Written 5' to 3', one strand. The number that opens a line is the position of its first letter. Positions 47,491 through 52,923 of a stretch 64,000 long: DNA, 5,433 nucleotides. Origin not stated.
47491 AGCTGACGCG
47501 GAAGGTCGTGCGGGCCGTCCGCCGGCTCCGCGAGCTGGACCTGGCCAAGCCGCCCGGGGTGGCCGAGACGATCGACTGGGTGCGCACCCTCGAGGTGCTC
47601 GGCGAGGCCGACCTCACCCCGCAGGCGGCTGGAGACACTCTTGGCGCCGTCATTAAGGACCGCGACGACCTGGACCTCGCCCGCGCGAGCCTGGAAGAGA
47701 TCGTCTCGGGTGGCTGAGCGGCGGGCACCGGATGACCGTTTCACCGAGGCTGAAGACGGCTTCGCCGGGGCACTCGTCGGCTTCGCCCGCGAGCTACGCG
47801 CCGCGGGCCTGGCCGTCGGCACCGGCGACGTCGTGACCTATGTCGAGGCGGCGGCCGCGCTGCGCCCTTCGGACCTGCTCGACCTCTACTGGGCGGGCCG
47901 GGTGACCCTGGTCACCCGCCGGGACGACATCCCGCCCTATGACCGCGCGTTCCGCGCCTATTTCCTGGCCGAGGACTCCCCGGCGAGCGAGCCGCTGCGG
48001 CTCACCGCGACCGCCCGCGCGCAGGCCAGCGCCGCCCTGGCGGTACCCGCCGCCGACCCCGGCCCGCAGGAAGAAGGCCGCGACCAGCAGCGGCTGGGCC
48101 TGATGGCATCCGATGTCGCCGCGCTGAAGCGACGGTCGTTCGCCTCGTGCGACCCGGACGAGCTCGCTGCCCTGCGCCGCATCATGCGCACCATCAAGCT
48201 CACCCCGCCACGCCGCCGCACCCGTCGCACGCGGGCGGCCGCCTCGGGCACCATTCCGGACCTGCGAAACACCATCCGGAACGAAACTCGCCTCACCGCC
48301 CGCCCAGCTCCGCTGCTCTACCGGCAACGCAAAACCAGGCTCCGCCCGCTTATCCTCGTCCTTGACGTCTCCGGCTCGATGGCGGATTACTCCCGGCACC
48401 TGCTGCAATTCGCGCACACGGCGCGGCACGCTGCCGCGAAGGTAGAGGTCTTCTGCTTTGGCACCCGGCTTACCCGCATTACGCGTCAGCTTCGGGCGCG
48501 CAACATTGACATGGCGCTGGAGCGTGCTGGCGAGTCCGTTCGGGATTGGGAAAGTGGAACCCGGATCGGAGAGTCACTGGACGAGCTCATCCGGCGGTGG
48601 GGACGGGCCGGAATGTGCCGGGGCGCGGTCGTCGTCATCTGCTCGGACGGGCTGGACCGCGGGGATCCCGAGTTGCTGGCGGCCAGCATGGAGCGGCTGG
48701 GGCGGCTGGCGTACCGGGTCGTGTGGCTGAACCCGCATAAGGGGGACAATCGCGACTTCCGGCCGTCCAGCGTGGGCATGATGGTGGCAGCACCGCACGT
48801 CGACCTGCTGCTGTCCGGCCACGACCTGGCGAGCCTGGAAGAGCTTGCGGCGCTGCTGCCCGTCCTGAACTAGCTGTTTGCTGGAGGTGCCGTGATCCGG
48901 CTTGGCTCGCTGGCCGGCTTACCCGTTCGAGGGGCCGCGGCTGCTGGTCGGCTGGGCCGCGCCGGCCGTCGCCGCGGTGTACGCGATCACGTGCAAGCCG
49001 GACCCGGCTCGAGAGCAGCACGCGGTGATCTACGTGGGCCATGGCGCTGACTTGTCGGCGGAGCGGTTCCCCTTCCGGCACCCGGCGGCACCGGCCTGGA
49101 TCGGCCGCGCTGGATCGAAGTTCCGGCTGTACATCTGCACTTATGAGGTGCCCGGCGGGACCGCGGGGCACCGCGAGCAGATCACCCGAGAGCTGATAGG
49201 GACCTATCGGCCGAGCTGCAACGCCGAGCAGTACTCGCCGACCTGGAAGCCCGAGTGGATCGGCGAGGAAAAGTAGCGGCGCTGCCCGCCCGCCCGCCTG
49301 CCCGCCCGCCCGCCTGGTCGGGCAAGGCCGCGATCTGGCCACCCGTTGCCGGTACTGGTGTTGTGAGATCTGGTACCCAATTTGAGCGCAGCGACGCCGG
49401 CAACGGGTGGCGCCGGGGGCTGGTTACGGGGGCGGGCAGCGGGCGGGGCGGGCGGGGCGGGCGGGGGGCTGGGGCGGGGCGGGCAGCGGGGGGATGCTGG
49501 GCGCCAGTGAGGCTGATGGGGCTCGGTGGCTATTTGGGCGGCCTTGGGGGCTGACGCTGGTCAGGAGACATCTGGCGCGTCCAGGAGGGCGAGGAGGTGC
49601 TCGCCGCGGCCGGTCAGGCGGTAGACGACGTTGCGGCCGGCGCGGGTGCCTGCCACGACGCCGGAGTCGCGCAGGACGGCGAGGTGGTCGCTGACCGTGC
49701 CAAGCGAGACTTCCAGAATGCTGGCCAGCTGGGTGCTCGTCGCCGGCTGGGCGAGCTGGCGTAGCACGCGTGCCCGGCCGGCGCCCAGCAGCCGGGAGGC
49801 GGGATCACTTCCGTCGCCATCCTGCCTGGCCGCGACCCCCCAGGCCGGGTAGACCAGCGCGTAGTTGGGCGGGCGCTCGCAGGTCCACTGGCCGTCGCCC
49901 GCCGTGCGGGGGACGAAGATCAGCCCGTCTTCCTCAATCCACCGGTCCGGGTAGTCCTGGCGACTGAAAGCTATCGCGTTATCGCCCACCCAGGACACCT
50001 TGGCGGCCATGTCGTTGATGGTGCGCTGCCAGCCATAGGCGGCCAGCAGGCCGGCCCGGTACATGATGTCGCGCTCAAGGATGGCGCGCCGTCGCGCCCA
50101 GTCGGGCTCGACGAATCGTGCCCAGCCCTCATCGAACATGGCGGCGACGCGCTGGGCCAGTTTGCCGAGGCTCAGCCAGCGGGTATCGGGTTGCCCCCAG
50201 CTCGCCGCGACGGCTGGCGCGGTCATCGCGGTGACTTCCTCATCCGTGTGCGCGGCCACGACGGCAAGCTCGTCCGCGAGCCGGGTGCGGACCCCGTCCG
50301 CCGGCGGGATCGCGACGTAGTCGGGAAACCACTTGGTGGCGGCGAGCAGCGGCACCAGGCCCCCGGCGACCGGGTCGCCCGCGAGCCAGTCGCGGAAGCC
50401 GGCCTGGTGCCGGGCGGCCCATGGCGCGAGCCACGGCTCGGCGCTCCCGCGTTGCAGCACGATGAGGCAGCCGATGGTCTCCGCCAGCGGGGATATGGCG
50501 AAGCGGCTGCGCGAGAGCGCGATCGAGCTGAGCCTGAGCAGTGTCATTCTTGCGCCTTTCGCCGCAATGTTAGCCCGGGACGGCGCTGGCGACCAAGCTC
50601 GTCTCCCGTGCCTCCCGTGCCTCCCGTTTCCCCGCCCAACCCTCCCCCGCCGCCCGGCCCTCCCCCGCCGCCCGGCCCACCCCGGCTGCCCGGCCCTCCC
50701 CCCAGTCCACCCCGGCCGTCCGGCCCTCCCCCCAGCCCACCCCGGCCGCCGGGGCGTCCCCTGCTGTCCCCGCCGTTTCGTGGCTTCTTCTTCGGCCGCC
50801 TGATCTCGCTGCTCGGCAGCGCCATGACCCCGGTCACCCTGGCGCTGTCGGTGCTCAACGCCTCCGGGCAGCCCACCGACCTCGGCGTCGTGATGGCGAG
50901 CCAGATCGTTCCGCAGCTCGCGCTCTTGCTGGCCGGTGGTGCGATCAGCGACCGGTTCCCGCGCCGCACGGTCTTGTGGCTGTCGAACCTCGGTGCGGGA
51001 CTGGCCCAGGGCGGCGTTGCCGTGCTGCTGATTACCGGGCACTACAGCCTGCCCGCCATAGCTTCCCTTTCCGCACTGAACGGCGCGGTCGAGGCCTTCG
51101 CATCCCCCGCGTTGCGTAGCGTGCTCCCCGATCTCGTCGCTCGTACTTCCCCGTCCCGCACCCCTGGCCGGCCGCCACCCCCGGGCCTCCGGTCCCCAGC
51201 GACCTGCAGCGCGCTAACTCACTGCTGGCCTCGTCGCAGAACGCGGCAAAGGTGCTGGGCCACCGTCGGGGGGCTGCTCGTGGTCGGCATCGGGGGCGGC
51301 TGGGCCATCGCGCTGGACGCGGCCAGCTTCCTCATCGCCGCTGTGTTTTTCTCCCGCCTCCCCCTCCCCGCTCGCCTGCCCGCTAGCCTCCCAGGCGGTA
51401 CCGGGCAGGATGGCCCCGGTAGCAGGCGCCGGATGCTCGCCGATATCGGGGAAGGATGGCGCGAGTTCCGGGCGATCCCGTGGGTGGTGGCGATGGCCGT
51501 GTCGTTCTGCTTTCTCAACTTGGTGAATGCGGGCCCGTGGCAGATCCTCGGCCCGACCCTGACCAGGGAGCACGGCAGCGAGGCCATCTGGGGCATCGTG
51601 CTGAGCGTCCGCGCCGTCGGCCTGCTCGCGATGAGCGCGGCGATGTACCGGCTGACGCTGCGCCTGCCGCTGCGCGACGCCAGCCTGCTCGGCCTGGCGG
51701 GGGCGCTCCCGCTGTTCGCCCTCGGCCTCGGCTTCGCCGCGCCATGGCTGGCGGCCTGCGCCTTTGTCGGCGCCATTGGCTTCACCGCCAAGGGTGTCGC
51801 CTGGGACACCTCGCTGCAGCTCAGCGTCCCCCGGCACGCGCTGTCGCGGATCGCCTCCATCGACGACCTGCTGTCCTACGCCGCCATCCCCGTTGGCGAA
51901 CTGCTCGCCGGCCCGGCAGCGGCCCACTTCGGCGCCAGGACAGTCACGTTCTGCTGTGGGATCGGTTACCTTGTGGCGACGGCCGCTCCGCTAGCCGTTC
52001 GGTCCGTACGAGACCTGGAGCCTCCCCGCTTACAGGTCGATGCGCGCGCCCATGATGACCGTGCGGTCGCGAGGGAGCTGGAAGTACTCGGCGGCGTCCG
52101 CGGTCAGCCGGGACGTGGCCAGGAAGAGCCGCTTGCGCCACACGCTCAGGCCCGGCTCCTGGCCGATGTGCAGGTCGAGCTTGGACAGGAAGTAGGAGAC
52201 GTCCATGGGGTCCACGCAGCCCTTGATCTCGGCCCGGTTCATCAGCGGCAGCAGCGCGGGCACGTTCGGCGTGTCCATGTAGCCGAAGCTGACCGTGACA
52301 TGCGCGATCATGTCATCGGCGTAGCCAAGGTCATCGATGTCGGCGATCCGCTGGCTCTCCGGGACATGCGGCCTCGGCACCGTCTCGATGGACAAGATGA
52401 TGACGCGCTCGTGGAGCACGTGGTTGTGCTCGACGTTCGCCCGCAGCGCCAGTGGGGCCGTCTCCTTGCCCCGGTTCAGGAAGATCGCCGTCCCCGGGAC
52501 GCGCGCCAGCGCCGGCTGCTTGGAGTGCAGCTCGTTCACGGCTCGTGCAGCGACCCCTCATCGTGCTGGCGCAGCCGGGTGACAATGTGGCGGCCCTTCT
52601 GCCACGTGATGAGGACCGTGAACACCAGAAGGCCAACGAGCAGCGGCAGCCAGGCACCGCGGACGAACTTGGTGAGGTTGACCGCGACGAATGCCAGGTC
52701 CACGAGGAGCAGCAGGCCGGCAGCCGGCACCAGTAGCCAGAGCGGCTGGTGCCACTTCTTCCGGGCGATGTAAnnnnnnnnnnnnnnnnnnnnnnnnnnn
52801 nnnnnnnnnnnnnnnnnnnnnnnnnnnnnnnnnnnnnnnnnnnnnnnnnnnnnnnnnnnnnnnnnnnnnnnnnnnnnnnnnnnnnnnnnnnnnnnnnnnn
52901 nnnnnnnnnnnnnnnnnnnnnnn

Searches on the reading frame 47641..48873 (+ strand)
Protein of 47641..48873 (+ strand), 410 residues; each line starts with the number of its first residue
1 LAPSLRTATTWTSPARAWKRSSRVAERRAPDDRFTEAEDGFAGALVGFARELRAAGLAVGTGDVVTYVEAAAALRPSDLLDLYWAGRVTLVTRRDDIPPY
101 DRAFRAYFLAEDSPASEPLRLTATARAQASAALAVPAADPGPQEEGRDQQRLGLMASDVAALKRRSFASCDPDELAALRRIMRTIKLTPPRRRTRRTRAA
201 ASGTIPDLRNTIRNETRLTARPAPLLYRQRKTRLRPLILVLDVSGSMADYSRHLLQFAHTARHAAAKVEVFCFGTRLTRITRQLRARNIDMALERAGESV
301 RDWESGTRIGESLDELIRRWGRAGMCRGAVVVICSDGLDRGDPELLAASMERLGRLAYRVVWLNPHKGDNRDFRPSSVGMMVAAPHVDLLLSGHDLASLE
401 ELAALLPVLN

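Call 48: search_protein_families(library=pfam, proteins=[window:47641-48873:+], max_evalue=0.001)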
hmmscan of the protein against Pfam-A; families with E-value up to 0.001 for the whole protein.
window:47641-48873:+ (410 aa): 1 family
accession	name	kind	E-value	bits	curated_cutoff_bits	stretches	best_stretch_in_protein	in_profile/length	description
PF05762.20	VWA_CoxE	-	2.3e-51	174.8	26.4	1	185-398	8-221/222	VWA domain containing CoxE-like protein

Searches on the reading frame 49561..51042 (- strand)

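Call 48: search_protein_families(library=pfam, proteins=[window:49561-51042:-], max_evalue=0.001)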
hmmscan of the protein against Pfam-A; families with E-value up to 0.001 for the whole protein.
window:49561-51042:- (493 aa): 4 families
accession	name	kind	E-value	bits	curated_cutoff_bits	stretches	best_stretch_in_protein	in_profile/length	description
PF12840.13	HTH_20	-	6.7e-10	39.2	27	1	423-464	6-49/51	Helix-turn-helix domain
PF01022.26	HTH_5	-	2.9e-08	33.9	22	1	423-463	4-45/47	Bacterial regulatory protein, arsR family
PF19361.4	DUF5937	-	6.8e-06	25.9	27.1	0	173-277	9-107/267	Family of unknown function (DUF5937)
PF25213.1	HVO_A0261_N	-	6.3e-05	23.2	35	1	422-484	12-71/86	HVO_A0261 N-terminal domain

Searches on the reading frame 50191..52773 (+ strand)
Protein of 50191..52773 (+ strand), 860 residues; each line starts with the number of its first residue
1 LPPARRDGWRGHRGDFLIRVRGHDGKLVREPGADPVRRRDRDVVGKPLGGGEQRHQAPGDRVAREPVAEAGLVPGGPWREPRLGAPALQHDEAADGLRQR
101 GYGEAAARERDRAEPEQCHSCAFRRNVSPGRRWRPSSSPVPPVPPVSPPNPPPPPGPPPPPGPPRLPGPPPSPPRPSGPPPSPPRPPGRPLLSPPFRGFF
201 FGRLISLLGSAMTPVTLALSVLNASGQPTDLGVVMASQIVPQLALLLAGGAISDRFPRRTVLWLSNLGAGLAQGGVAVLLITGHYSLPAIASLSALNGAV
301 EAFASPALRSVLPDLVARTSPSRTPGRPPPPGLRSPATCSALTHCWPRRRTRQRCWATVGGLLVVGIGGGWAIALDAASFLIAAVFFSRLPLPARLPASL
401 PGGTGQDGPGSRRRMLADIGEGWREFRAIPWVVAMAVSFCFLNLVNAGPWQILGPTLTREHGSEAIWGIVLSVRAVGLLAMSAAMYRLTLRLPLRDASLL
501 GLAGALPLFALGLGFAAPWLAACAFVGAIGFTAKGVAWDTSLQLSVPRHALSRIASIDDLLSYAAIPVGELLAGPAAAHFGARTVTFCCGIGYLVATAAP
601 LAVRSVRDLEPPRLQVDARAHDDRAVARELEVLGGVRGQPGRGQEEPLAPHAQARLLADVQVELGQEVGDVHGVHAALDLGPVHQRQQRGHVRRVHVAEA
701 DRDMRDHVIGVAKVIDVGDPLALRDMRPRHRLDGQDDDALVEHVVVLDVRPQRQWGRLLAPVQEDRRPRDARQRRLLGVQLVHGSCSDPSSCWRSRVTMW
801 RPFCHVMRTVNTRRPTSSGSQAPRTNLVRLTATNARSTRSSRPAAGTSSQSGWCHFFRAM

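Call 48: search_protein_families(library=pfam, proteins=[window:50191-52773:+], max_evalue=0.001)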
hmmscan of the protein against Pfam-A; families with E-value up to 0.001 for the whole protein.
window:50191-52773:+ (860 aa): 2 families
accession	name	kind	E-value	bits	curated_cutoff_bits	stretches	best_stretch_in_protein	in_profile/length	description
PF07690.21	MFS_1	-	5.1e-14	52.4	33.4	2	200-318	2-116/347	Major Facilitator Superfamily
PF05977.19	MFS_3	-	1.9e-11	43.6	27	2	190-319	6-135/524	Transmembrane secretion effector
